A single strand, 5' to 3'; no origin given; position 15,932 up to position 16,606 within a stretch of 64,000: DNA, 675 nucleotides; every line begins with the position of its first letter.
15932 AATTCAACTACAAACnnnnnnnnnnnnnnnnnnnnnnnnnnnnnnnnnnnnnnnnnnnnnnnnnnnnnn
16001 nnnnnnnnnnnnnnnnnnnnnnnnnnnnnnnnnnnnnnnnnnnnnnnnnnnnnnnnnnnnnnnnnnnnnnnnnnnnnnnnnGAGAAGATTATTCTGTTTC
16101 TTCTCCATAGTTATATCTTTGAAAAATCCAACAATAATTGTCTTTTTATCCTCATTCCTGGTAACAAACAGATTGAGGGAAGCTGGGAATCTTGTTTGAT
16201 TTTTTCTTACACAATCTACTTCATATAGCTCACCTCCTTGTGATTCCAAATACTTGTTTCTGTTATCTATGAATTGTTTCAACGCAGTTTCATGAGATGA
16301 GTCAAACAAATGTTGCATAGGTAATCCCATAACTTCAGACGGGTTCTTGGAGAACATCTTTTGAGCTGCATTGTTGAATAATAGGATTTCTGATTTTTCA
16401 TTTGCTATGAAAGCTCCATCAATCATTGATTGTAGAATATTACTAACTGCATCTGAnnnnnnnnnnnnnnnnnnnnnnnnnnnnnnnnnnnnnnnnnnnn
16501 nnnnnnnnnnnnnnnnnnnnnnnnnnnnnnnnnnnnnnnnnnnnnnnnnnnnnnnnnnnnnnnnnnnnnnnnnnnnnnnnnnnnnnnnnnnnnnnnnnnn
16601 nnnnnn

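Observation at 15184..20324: A 1654-aa multi-TM / PAS / class III cyclase encoded as one 5-exon gene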

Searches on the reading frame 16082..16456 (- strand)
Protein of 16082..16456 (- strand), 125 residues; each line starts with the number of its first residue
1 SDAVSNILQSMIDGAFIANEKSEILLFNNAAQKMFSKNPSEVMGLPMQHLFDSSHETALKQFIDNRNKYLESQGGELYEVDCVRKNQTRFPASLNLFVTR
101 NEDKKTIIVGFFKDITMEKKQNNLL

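Call 64: search_solved_structures(query=window:16082-16456:-, max_evalue=0.1, show_alignments=2)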
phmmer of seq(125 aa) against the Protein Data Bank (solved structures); distinct sequences matched with E-value up to 0.1: 6.
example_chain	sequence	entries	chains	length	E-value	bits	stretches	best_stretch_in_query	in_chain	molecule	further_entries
1s66_L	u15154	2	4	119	0.0041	20.9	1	9-64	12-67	Hypothetical protein yddU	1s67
1v9y_A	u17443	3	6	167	0.0063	20.3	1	9-66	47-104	Heme pas sensor protein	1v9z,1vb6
9bgv_A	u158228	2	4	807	0.057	17.2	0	9-65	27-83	Oxygen sensor protein DosP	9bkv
9cdr_A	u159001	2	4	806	0.058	17.2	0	9-65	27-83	Oxygen sensor protein DosP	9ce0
9clo_A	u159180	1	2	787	0.059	17.2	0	10-65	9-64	Oxygen sensor protein DosP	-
9cmf_A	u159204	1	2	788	0.061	17.1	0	10-65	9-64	Oxygen sensor protein DosP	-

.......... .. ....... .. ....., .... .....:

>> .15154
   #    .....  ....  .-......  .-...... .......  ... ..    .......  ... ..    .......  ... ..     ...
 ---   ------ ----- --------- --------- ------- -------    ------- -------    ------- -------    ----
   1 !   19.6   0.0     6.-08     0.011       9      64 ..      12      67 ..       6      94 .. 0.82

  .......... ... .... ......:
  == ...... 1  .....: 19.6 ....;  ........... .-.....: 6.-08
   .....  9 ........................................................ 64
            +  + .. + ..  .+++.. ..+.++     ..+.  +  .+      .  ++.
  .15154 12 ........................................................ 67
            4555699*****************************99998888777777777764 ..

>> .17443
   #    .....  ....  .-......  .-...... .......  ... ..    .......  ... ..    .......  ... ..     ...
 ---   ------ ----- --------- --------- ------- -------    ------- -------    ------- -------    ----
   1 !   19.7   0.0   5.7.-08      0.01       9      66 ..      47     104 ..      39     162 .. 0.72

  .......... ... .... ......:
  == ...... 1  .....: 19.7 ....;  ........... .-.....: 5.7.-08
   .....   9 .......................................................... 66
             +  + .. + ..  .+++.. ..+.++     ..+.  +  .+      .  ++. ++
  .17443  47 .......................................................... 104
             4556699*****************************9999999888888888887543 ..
